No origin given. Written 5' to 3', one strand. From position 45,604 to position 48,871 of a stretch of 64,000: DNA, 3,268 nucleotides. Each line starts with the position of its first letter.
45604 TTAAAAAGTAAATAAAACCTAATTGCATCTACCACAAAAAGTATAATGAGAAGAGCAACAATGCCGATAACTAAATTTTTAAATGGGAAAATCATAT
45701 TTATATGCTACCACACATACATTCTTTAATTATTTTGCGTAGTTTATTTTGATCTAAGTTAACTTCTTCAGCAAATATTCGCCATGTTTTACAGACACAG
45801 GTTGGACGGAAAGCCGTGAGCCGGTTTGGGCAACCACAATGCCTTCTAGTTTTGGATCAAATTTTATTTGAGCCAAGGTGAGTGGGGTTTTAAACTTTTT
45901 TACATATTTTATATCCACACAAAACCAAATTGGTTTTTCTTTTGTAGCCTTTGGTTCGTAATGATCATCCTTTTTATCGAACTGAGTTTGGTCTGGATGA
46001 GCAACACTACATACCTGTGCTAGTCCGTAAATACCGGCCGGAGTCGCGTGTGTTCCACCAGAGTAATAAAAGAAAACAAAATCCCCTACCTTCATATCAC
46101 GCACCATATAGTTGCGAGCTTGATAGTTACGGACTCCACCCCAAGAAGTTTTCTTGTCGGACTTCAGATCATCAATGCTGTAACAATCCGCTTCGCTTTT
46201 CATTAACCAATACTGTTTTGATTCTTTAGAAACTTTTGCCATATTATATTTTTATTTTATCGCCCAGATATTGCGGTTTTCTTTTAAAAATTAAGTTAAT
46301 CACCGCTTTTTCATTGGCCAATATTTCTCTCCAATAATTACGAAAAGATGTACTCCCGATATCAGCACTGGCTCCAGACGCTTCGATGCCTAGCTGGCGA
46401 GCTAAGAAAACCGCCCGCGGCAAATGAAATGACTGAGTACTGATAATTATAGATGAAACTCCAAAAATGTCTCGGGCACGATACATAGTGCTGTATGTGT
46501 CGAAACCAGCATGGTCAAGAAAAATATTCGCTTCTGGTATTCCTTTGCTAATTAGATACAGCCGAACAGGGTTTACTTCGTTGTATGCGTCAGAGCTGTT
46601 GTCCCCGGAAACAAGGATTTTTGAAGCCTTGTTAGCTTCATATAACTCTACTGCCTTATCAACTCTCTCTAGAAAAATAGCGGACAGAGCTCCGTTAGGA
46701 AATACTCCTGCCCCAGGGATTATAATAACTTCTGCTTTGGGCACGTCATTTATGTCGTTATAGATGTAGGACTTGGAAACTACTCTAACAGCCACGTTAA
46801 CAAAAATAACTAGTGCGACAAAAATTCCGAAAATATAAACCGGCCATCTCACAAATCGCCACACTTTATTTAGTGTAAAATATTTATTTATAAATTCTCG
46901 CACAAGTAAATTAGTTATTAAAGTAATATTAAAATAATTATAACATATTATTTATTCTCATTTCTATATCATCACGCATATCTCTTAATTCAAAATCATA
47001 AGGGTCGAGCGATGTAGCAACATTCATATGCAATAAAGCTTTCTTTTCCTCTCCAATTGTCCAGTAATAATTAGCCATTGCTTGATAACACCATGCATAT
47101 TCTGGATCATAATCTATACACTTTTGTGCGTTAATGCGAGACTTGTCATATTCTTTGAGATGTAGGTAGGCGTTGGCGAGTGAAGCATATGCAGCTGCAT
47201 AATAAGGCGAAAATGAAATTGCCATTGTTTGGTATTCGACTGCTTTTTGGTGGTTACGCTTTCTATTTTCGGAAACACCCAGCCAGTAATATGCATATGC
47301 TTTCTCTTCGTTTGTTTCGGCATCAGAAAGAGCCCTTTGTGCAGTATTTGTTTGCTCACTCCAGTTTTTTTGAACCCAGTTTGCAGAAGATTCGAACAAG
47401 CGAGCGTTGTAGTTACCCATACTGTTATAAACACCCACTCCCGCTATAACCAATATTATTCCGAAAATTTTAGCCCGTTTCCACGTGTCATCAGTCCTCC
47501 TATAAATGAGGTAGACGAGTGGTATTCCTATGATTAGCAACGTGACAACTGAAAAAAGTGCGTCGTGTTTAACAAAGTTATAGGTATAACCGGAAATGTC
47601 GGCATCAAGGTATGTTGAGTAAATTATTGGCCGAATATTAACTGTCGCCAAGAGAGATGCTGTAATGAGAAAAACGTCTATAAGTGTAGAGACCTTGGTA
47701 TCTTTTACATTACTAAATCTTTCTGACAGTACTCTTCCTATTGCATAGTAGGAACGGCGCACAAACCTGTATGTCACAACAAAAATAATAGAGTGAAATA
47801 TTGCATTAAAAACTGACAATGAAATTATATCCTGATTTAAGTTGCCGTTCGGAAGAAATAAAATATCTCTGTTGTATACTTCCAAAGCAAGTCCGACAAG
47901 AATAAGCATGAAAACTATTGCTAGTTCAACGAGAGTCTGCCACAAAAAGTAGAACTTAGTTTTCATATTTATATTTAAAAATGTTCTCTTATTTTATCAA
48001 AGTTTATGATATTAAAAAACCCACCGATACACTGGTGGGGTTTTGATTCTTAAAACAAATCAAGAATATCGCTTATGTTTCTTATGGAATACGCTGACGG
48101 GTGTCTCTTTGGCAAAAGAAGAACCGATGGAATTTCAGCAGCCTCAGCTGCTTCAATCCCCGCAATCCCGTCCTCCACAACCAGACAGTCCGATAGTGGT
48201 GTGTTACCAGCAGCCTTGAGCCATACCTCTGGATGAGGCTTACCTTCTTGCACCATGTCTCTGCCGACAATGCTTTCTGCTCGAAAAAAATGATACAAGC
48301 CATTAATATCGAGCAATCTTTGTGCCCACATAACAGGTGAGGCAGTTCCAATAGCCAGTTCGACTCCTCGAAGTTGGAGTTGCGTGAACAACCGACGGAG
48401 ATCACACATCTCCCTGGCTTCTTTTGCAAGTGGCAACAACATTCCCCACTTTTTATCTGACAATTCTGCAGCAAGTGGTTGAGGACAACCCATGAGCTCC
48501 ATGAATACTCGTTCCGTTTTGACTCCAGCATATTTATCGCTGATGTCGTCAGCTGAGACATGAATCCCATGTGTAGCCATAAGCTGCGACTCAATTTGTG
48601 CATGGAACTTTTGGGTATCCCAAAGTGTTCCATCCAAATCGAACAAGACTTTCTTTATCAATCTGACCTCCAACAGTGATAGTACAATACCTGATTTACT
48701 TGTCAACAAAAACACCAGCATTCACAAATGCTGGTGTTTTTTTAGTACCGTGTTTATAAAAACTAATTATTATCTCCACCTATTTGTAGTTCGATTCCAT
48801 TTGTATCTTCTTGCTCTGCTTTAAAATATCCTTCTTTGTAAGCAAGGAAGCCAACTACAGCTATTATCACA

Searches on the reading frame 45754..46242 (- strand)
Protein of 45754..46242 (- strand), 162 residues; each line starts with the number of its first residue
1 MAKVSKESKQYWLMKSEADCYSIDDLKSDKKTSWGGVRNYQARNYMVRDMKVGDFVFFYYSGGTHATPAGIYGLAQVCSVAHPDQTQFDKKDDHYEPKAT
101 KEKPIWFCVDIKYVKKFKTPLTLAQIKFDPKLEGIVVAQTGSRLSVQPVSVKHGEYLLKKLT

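Call 3: search_protein_families(library=pfam, proteins=[window:45754-46242:-], max_evalue=0.1)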
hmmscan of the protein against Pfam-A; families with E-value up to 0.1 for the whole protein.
window:45754-46242:- (162 aa): 3 families
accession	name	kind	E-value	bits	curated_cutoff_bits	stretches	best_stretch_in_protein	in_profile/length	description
PF01878.24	EVE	-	9.4e-51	172.1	23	1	10-159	1-144/145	EVE domain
PF15406.12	PH_6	-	0.0042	17.9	30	1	9-89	7-83/111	Pleckstrin homology domain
PF00877.26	NLPC_P60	-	0.064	13.7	23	1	38-72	39-71/105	NlpC/P60 family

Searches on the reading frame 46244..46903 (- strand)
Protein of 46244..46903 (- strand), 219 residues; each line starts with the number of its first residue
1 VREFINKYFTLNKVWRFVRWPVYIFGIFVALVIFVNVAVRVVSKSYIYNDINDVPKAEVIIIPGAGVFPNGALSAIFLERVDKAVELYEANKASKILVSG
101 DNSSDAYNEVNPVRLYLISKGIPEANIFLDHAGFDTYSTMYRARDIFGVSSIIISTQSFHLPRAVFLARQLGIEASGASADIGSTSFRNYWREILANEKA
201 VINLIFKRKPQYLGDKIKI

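Call 3: search_protein_families(library=pfam, proteins=[window:46244-46903:-], max_evalue=0.1)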
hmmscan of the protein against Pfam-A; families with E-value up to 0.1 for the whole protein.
window:46244-46903:- (219 aa): 1 family
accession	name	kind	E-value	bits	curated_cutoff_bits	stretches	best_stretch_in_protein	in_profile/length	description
PF02698.23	DUF218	-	6.6e-24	84.8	27.6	1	59-195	2-132/133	DUF218 domain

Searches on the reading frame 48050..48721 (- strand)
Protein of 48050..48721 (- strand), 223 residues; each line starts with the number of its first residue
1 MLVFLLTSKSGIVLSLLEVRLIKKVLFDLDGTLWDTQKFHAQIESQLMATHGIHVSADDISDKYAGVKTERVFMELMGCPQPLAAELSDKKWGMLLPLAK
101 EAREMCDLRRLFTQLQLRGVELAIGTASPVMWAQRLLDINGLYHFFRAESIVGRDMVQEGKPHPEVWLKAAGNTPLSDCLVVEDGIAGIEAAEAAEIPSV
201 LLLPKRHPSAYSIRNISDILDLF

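Call 3: search_protein_families(library=pfam, proteins=[window:48050-48721:-], max_evalue=0.1)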
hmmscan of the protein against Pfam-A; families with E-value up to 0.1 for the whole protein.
window:48050-48721:- (223 aa): 3 families
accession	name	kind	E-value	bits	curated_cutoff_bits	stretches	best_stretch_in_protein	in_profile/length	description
PF13419.12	HAD_2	-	2.5e-20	73.7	23.8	1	25-200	1-176/178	Haloacid dehalogenase-like hydrolase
PF00702.32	Hydrolase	-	5.8e-19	69.7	26.4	1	23-195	2-190/191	haloacid dehalogenase-like hydrolase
PF12710.13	HAD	-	0.0041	18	27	1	25-160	1-141/189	haloacid dehalogenase-like hydrolase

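Call 4: search_protein_families(library=ncbifam, proteins=[window:48050-48721:-], max_evalue=0.1)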
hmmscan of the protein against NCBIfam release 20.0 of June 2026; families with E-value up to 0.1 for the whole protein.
window:48050-48721:- (223 aa): 28 families (the best 25 are shown)
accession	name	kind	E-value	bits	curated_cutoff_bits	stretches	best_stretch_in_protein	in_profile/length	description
TIGR02009.1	PGMB-YQAB-SF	subfamily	4.7e-26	92.1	153.35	1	23-200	2-184/186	beta-phosphoglucomutase family hydrolase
TIGR01990.1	bPGM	equivalog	6.2e-18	65.4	189.4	1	22-200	1-184/187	beta-phosphoglucomutase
NF008087.0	PRK10826.1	equivalog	5.2e-17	62.2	191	1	20-206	5-194/222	hexitol phosphatase HxpB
NF053653.1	InDiPhoBT2121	equivalog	1.4e-15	57.5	245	1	23-198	2-182/216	inorganic diphosphatase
NF046057.1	bifunc_MtlD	equivalog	3.6e-15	55.4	800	1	22-209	7-198/683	bifunctional mannitol-1-phosphate dehydrogenase/phosphatase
NF008000.0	PRK10725.1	equivalog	1.3e-14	54.7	215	1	24-199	7-182/188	fructose-1-phosphate/6-phosphogluconate phosphatase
TIGR01449.2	PGP_bact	equivalog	1.9e-14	53.7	180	1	112-203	94-185/213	phosphoglycolate phosphatase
NF007854.0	PRK10563.1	equivalog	1e-12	48.2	211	1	22-201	4-184/221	6-phosphogluconate phosphatase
NF009695.0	PRK13222.1-2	equivalog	5.3e-11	42.4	225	1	22-200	6-191/226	phosphoglycolate phosphatase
TIGR02253.1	CTE7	subfamily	6e-10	39.3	169.75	1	22-201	2-193/221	TIGR02253 family HAD-type hydrolase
NF009694.0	PRK13222.1-1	equivalog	6.7e-10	38.7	415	1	112-202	120-210/252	phosphoglycolate phosphatase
TIGR01509.1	HAD-SF-IA-v3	subfamily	7.1e-10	39.3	29.4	1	157-201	107-153/154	HAD-IA family hydrolase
NF009700.0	PRK13226.1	equivalog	1.4e-09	38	342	1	106-203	98-195/229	phosphoglycolate phosphatase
TIGR01454.1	AHBA_synth_RP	hypoth_equivalog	2e-09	37.4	246.65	1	25-200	1-172/205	AHBA synthesis associated protein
NF009804.0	PRK13288.1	equivalog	5.1e-09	35.9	218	2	111-196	90-175/215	pyrophosphatase PpaX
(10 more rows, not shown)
